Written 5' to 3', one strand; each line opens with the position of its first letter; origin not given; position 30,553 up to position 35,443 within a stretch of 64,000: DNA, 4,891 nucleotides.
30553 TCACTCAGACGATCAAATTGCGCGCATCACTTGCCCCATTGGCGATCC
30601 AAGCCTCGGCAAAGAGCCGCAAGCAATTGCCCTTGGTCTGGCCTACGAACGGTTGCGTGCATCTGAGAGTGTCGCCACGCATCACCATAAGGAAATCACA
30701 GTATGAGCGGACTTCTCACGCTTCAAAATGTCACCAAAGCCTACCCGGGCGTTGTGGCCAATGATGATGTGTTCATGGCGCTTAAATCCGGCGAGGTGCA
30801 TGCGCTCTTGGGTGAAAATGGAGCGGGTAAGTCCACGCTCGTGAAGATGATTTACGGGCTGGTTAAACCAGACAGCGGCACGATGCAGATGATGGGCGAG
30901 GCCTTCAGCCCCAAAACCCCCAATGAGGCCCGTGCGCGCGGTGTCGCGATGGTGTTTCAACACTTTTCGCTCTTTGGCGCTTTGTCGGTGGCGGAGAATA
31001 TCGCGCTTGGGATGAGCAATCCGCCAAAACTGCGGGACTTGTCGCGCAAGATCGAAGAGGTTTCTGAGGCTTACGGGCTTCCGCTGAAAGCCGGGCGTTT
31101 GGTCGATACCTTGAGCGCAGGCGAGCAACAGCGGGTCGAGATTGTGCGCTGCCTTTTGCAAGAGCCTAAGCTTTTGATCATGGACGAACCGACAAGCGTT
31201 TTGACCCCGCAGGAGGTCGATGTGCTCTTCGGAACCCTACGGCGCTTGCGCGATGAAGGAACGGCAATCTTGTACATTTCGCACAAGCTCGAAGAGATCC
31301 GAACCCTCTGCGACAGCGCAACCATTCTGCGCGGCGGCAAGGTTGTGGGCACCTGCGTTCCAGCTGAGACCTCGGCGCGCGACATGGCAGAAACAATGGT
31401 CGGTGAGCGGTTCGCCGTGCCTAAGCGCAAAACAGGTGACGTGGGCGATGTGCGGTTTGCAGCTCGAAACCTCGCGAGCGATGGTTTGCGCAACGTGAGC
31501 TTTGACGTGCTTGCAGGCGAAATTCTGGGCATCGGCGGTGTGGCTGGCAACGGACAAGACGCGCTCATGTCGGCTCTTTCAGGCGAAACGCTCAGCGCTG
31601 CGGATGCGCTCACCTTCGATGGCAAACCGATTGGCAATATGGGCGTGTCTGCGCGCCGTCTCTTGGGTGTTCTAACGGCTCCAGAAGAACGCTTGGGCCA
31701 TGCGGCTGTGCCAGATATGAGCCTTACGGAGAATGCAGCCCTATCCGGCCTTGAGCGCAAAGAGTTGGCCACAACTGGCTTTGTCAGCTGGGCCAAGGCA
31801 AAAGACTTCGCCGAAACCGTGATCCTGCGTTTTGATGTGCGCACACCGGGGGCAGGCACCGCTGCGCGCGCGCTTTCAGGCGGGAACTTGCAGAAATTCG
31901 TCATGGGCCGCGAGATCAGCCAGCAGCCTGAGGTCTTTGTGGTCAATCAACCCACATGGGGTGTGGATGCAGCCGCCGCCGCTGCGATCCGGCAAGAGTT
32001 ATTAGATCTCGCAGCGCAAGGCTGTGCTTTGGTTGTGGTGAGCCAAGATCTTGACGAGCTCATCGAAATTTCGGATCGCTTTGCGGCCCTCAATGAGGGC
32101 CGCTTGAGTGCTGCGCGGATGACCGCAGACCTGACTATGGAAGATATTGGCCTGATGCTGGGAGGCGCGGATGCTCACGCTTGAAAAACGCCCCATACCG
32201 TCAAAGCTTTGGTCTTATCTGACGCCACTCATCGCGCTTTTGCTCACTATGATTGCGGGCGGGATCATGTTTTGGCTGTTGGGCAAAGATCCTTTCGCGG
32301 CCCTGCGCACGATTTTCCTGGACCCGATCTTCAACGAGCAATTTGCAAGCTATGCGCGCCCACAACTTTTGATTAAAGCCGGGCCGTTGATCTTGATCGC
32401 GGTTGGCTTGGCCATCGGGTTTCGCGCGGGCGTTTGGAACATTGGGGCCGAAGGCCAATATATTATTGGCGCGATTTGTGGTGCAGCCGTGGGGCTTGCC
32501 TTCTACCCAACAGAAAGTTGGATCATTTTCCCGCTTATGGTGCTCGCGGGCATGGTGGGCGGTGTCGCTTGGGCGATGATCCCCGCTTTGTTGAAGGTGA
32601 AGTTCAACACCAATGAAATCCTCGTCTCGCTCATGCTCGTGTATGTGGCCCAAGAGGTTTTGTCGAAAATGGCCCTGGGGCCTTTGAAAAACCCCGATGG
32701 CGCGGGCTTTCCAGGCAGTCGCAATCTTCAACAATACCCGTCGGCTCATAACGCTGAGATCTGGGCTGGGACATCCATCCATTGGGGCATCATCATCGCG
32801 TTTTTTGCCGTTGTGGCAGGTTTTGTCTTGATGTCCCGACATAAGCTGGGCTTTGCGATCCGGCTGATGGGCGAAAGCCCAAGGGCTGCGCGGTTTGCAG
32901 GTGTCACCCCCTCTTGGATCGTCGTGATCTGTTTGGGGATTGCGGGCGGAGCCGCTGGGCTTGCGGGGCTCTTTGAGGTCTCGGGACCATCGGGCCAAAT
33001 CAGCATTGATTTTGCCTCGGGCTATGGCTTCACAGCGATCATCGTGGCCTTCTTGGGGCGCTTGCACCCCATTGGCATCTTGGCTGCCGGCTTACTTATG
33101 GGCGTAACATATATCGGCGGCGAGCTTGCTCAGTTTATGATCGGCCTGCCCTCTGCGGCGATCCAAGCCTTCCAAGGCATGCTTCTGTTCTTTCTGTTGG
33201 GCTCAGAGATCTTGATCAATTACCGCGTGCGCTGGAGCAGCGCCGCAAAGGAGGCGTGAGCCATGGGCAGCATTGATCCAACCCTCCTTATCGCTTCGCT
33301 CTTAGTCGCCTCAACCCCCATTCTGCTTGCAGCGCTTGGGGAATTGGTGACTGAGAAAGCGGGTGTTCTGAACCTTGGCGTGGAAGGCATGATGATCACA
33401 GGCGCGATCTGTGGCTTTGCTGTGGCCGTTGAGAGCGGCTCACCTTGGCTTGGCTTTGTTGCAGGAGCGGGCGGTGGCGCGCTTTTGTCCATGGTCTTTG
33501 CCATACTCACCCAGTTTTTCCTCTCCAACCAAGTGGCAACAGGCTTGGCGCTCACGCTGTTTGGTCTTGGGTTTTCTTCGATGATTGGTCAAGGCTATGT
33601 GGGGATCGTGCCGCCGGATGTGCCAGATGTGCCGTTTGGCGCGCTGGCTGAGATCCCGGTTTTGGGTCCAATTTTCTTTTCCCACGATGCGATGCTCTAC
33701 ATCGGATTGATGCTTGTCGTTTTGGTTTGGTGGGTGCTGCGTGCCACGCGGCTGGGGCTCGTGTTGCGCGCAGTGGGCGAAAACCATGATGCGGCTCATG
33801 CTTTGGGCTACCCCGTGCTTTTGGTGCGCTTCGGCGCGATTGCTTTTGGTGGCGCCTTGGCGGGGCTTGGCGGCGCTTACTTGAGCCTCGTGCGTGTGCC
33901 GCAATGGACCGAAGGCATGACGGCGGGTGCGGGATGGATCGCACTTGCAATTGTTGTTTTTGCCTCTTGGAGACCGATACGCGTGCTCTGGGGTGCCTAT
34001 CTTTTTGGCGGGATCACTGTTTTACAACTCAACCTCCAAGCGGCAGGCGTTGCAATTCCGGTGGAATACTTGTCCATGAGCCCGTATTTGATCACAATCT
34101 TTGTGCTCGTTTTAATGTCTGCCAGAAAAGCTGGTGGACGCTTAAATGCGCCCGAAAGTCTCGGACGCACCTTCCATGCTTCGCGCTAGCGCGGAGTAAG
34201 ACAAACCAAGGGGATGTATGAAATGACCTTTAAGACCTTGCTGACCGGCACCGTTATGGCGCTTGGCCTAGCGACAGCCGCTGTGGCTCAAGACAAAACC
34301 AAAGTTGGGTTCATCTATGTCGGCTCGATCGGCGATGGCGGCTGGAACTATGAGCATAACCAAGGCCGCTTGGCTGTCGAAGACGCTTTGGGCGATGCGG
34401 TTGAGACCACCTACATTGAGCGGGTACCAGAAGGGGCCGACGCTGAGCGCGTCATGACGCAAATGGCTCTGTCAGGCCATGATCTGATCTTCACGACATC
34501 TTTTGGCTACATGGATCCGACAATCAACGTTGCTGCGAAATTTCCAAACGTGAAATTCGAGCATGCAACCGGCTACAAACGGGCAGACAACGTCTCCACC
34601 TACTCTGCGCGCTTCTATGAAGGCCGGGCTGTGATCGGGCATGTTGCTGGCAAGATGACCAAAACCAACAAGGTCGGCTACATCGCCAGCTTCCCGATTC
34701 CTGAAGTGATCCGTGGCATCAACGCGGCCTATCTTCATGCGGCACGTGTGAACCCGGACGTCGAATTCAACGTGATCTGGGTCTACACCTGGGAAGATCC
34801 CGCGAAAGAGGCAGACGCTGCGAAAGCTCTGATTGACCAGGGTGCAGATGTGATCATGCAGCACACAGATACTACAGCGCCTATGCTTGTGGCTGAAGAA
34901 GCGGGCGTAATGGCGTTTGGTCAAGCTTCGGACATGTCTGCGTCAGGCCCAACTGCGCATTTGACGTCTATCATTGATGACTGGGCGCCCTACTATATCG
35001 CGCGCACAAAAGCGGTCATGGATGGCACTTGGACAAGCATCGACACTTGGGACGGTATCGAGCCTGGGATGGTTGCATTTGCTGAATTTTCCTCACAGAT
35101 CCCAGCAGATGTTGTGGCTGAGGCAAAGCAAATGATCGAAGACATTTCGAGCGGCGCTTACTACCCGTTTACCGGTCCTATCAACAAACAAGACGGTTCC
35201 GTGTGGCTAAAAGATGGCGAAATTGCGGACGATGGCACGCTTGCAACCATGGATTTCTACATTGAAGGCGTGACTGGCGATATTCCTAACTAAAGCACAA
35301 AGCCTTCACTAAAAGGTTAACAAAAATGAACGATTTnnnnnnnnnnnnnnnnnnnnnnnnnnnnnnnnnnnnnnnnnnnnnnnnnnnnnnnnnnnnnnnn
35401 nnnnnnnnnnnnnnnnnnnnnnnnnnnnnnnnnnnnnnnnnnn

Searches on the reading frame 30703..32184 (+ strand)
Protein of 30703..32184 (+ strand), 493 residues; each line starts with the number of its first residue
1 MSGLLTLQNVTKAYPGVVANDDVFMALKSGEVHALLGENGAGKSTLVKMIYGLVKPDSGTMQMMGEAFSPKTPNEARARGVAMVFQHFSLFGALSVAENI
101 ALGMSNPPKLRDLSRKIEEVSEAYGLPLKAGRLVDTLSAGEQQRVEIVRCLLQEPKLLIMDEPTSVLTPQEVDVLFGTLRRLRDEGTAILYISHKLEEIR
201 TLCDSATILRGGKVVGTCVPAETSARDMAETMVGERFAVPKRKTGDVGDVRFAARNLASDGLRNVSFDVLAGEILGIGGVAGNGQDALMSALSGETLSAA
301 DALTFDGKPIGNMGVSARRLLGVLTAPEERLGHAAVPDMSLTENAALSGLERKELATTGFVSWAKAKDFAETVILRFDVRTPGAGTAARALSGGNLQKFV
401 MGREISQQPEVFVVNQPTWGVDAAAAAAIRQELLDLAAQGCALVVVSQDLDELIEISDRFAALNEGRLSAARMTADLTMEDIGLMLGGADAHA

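Call 81: search_protein_families(library=pfam, proteins=[window:30703-32184:+], max_evalue=0.00001)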
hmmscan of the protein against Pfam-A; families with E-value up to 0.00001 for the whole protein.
window:30703-32184:+ (493 aa): 1 family
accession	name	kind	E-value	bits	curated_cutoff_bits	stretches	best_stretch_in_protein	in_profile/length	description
PF00005.33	ABC_tran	-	1.9e-46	158.5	25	2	22-165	3-137/137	ABC transporter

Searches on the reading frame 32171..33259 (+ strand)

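Call 81: search_protein_families(library=pfam, proteins=[window:32171-33259:+], max_evalue=0.00001)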
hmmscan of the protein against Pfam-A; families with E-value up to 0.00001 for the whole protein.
window:32171-33259:+ (362 aa): 1 family
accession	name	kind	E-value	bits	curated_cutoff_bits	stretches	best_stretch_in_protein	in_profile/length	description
PF02653.21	BPD_transp_2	-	1.5e-41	142.8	26.8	1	66-343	5-269/269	Branched-chain amino acid transport system / permease component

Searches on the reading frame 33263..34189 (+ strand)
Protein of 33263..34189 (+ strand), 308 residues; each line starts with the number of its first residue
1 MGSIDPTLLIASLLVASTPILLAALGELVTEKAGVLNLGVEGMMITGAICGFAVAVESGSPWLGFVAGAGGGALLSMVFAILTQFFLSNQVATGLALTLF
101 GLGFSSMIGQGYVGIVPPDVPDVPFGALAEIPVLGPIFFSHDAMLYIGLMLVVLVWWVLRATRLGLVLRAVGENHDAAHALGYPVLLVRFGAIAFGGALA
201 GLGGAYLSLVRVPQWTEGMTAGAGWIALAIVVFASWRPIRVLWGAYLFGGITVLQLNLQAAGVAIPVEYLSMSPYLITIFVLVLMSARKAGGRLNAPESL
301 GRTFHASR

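Call 81: search_protein_families(library=pfam, proteins=[window:33263-34189:+], max_evalue=0.00001)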
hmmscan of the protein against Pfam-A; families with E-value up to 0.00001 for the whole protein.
window:33263-34189:+ (308 aa): 1 family
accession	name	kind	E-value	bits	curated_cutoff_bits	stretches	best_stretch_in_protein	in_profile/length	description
PF02653.21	BPD_transp_2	-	1.5e-39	136.2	26.8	1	10-282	2-269/269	Branched-chain amino acid transport system / permease component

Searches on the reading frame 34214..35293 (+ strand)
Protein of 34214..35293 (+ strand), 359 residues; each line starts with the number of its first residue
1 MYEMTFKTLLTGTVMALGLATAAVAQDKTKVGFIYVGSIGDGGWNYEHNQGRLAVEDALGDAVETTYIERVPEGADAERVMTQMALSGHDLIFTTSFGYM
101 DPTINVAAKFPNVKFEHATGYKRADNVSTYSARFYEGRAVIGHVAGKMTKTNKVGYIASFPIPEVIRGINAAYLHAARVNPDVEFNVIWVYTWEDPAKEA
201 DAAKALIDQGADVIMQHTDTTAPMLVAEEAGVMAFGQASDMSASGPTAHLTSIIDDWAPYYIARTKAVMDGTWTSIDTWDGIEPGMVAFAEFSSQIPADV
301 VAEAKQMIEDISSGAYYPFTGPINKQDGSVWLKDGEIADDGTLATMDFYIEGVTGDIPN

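Call 81: search_protein_families(library=pfam, proteins=[window:34214-35293:+], max_evalue=0.00001)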
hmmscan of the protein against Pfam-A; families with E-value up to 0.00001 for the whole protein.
window:34214-35293:+ (359 aa): 1 family
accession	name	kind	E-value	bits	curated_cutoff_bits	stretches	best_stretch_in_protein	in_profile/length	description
PF02608.20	Bmp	-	9.4e-50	169.7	24.1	1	28-305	1-284/301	ABC transporter substrate-binding protein PnrA-like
